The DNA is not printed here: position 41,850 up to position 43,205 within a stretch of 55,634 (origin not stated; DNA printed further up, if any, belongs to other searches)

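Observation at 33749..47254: The N-terminal peptide Q-x-T-L-F (beta-clamp-binding-motif-like) recurs on four functionally unrelated proteins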

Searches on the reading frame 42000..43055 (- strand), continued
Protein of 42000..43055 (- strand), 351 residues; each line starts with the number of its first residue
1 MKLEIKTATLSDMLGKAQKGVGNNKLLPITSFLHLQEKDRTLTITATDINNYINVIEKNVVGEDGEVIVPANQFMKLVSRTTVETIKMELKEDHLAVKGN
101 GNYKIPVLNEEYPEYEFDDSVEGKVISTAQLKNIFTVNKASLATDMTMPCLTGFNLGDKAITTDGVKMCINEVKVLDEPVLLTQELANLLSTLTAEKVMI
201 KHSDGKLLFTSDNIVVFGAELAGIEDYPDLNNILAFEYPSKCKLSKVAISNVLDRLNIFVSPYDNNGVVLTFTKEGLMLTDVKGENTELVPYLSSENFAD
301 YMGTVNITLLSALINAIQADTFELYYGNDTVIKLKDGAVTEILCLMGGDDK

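Call 79: find_homologous_proteins(query=window:42000-43052:-, max_evalue=1e-10)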
Query window:42000-43052:- (350 aa): 159 proteins with E <= 1e-10 among 3142 candidates; the best 120 are listed.
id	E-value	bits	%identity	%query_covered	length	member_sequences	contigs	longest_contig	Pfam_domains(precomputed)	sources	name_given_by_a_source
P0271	4.1e-221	751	99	100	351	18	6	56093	PF00712.25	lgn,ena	-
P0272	6.1e-135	468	61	99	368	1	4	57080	PF00712.25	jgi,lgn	-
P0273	3.2e-130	452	58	100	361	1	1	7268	PF00712.25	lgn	-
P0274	7.5e-123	428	58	99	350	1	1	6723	PF00712.25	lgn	-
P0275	3.9e-94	334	45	100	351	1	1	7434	PF00712.25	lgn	-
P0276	6.6e-90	320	46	99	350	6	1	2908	PF00712.25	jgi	-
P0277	7.7e-90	320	47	99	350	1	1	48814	PF00712.25,PF02767.22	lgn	-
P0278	1.8e-89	318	45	99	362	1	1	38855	-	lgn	-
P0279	7.6e-89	316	44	99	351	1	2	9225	PF00712.25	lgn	-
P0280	5.3e-88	314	44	98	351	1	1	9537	PF00712.25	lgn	-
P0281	6.7e-88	313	45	99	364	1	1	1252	PF00712.25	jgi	jgi:DNA polymerase III sliding clamp (beta) subunit (PCNA family)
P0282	1.8e-86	308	43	99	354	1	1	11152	PF00712.25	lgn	-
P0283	1.9e-86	308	45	100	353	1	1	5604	PF00712.25,PF02768.21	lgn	-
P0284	2.0e-86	308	45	99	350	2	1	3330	PF00712.25,PF02768.21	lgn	-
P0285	2.2e-86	308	46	97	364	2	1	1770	PF00712.25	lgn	-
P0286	3.3e-86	308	46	97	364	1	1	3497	PF00712.25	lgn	-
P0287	5.3e-86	307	46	98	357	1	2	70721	PF00712.25,PF02768.21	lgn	-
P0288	8.4e-86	306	45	99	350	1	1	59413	PF00712.25,PF02767.22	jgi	jgi:DNA polymerase III sliding clamp (beta) subunit (PCNA family)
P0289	9.2e-86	306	44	97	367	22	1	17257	PF00712.25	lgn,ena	-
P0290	2.0e-85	305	44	99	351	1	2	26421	PF00712.25,PF02768.21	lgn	-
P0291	1.1e-84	303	42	99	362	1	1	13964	PF00712.25,PF02768.21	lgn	-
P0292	1.4e-84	302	44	99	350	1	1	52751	PF00712.25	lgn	-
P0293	2.4e-84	301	45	99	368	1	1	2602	PF00712.25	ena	-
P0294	5.3e-83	297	44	100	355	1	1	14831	PF00712.25,PF02768.21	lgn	-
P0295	1.4e-82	296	43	99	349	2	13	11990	PF00712.25,PF02768.21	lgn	-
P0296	5.5e-82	294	44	99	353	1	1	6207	PF00712.25,PF02768.21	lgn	-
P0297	1.3e-81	293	45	99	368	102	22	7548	PF00712.25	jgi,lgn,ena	jgi:DNA polymerase III sliding clamp (beta) subunit (PCNA family)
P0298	2.3e-81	292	44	99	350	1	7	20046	PF00712.25,PF02768.21,PF02767.22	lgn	-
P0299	4.9e-81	291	42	99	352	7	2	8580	PF00712.25,PF02768.21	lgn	-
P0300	5.3e-81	291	42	100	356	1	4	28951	PF00712.25,PF02768.21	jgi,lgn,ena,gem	-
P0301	6.9e-81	290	42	99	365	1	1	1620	PF00712.25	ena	-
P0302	2.2e-80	288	42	99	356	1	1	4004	PF00712.25,PF02768.21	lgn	-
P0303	2.6e-80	288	41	100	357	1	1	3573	PF00712.25,PF02768.21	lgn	-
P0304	2.8e-80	288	44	99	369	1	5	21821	PF00712.25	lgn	-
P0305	4.0e-80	288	43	99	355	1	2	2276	PF00712.25,PF02768.21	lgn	-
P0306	2.4e-79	285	41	99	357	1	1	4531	PF00712.25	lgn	-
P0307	7.8e-79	283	42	100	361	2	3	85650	PF00712.25,PF02768.21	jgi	-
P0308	1.0e-78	283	40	99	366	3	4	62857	PF00712.25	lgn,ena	-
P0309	1.1e-78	283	39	100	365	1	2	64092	PF00712.25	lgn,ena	-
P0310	1.7e-78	282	41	100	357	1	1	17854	PF00712.25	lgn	-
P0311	9.4e-78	280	40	99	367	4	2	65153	PF00712.25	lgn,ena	-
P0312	6.0e-77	277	43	99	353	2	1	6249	PF00712.25,PF02768.21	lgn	-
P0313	8.5e-77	277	42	99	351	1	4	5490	PF00712.25,PF02768.21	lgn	-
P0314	1.6e-76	276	39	99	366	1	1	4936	PF00712.25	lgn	-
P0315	2.2e-76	275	42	100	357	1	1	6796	PF00712.25,PF02768.21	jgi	jgi:DNA polymerase III sliding clamp (beta) subunit (PCNA family)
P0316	6.3e-76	274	40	99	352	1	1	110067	PF00712.25,PF02768.21,PF02767.22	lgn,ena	-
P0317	9.7e-76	273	40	99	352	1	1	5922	PF00712.25,PF02768.21,PF02767.22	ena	-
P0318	1.2e-75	273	41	99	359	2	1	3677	PF00712.25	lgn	-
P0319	2.9e-75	272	42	98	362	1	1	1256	PF00712.25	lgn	-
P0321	6.5e-75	270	39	100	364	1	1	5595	PF00712.25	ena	-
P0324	7.0e-73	264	39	99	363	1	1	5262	PF00712.25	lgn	-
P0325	8.0e-73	264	40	98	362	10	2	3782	PF00712.25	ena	-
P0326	9.1e-73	263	39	98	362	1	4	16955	PF00712.25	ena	-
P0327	1.2e-72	263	39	99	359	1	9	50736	PF00712.25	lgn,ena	-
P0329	4.1e-72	261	39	99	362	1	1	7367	PF00712.25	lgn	-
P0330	5.9e-72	261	42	99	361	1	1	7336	PF00712.25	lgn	-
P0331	8.7e-72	260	39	99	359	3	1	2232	PF00712.25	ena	-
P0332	1.0e-71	260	42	98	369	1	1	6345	PF00712.25,PF02768.21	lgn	-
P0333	2.0e-71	259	39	99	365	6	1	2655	PF00712.25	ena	-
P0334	3.0e-71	258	38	99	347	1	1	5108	PF00712.25,PF02768.21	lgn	-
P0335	4.0e-71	258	39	100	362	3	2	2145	PF00712.25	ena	-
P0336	4.5e-71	258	38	99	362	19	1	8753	PF00712.25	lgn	-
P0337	1.3e-70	256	39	100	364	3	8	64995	PF00712.25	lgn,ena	-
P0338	2.1e-70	256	39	99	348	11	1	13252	PF00712.25,PF02768.21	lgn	-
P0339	2.8e-70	255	37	99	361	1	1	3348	PF00712.25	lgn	-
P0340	5.0e-70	254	39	99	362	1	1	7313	PF00712.25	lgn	-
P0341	7.8e-70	254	39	99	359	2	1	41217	PF00712.25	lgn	-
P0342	1.8e-69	253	40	100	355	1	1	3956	PF00712.25,PF02768.21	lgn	-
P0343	1.8e-69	253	39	99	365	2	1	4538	PF00712.25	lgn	-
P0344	3.1e-69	252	37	100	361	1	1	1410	PF00712.25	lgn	-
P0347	1.2e-68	250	38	99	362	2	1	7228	PF00712.25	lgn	-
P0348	1.3e-68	250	39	99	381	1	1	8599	PF00712.25,PF02768.21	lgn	-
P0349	1.5e-68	250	39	99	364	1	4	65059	PF00712.25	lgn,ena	-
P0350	3.2e-68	249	39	100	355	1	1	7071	PF00712.25,PF02768.21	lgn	-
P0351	8.3e-68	247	37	100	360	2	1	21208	PF00712.25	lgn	-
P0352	1.1e-67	247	40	99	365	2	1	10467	PF00712.25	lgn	-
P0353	2.5e-67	246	38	99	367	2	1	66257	PF00712.25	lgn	-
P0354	3.5e-67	245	37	99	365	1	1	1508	PF00712.25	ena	-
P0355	5.4e-67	244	38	99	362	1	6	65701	PF00712.25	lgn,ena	-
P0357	1.8e-66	243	38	100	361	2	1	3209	PF00712.25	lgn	-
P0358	3.9e-66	242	36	98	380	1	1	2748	PF00712.25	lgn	-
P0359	3.9e-66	242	38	100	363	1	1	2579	PF00712.25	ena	-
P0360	4.8e-66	241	37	99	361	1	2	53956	PF00712.25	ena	-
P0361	7.9e-66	241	38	99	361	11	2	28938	PF00712.25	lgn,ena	-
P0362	9.6e-66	240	38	99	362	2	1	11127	PF00712.25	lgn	-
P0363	1.1e-65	240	39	99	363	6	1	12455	PF00712.25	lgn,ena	-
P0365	1.5e-65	240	39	99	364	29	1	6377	PF00712.25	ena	-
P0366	3.0e-65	239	38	99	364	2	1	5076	PF00712.25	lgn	-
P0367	4.3e-65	238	37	100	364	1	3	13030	PF00712.25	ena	-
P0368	6.3e-65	238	38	99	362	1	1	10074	PF00712.25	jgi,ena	-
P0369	1.2e-64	237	35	100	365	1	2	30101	PF00712.25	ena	-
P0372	2.1e-64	236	38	98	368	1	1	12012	PF00712.25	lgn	-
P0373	2.3e-64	236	36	97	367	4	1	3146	PF00712.25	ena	-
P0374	3.1e-64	235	38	97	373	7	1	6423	PF00712.25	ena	-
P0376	4.7e-64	235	37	100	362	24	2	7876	PF00712.25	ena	-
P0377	4.9e-64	235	35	99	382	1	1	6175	PF00712.25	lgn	-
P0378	1.3e-63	233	36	97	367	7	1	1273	PF00712.25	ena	-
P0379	1.8e-63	233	37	99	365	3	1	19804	PF00712.25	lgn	-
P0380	1.9e-63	233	35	100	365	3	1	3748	PF00712.25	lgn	-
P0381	5.5e-63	231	39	99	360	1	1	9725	PF00712.25,PF02767.22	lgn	-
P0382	1.2e-62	230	37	99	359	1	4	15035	PF00712.25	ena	-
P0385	4.8e-62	228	36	98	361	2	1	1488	PF00712.25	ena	-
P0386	6.0e-62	228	36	98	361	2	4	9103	PF00712.25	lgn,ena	-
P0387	7.5e-62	228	37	99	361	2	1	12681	PF00712.25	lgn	-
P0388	1.2e-61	227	37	99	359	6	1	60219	PF00712.25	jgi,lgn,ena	-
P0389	4.4e-61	225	36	99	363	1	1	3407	PF00712.25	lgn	-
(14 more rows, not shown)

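Call 86: predict_structure(alignment_id=A4)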
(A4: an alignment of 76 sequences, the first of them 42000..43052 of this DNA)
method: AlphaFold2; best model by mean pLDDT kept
length: 350 residues; sequences in the alignment: 76
mean_pLDDT: 95.9   pTM: 0.88
mean pLDDT of the five models: 95.9, 95.3, 94.9, 94.9, 94.5
residues with pLDDT >= 90: 334; 70-90: 12; 50-70: 1; < 50: 3
segments of 3 or more residues with pLDDT < 50: 348-350
pLDDT, mean of each block of 10 residues (from residue 1): 98 97 91 98 97 98 98 98 98 97 97 96 97 97 94 97 96 96 97 98 97 97 93 93 98 96 94 97 96 96 97 97 97 97 75
secondary structure, 60 per line:
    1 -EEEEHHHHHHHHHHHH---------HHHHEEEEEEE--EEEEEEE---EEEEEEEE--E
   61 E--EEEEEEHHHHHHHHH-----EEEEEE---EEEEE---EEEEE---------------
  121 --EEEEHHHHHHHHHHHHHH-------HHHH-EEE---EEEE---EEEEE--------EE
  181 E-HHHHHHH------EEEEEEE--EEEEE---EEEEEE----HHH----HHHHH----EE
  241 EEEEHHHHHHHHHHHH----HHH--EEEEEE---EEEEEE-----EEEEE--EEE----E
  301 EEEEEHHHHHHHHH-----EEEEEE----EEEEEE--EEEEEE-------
elements in order: E2-5 H6-17 H27-30 E31-37 E40-46 E50-57 E64-69 H70-78 E84-89 E93-97 E101-105 E123-126 H127-140 H148-151 E153-155 E159-162 E166-170 E179-181 H183-189 E196-202 E205-209 E213-218 H230-234 E239-244 H245-256 E266-271 E275-280 E286-290 E293-295 E300-305 H306-314 E320-325 E330-335 E338-343

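Call 89: fold_search(model_id=the predicted structure, library=pdb)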
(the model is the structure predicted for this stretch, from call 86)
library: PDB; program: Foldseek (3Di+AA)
matches with E <= 10: 1197; with E <= 0.001: 510
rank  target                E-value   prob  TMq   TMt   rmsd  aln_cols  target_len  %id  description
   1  7azc_C                2.8e-26  1.00  0.86  0.82   3.3       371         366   17  DNA polymerase sliding clamp from Escherichia coli with peptide 22 bound (released 2021-12-01)
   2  6fvl_A                4.8e-26  1.00  0.86  0.82   3.1       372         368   16  DNA polymerase sliding clamp from Escherichia coli with bound P7 peptide (released 2019-04-10)
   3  8pay_A                5.0e-26  1.00  0.86  0.82   3.2       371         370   16  Structure of the E.coli DNA polymerase sliding clamp with a covalently bound peptide 2. (released 2024-03-13)
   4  7azd_D                5.0e-26  1.00  0.86  0.83   3.2       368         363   16  DNA polymerase sliding clamp from Escherichia coli with peptide 20 bound (released 2021-12-01)
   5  6dj8_A                5.3e-26  1.00  0.85  0.78   3.2       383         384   23  Structure of DNA polymerase III subunit beta from Borrelia burgdorferi in complex with a natural product (released 2019-05-29)
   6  2awa_A                5.9e-26  1.00  0.89  0.83   2.9       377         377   16  Crystal structure of DNA polymerase III, beta chain (EC 2.7.7.7) (np_344555.1) from STREPTOCOCCUS PNEUMONIAE TIGR4 at  (released 2005-09-20)
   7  6man_A                6.2e-26  1.00  0.89  0.83   2.7       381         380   20  Crystal structure of a DnaN sliding clamp DNA polymerase III subunit beta from Rickettsia bellii RML369-C (released 2018-09-05)
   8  7azc_B                6.2e-26  1.00  0.87  0.84   3.0       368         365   17  DNA polymerase sliding clamp from Escherichia coli with peptide 22 bound (released 2021-12-01)
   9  3t0p_B                6.2e-26  1.00  0.85  0.81   3.5       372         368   17  Crystal structure of a Putative DNA polymerase III beta subunit (EUBREC_0002; ERE_29750) from Eubacterium rectale ATCC (released 2011-08-10)
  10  4tr6_A                7.0e-26  1.00  0.89  0.83   2.8       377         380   16  Crystal structure of DNA polymerase sliding clamp from Bacillus subtilis (released 2014-09-10)
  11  6ap4_G                7.4e-26  1.00  0.85  0.79   3.4       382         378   19  Crystal structure of the DNA polymerase III subunit beta from Acinetobacter baumannii (released 2017-12-20)
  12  2avt_A                8.2e-26  1.00  0.90  0.85   2.7       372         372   18  Crystal structure of the beta subunit from DNA polymerase of Streptococcus pyogenes (released 2006-01-24)
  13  3q4j_B                8.2e-26  1.00  0.85  0.82   3.2       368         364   16  Structure of a small peptide ligand bound to E.coli DNA sliding clamp (released 2011-12-28)
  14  6dj8_B                9.1e-26  1.00  0.88  0.82   3.0       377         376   22  Structure of DNA polymerase III subunit beta from Borrelia burgdorferi in complex with a natural product (released 2019-05-29)
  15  6e8d_A                1.1e-25  1.00  0.89  0.68   2.6       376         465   17  Crystal structure of the Bacillus subtilis sliding clamp-MutL complex. (released 2019-05-01)
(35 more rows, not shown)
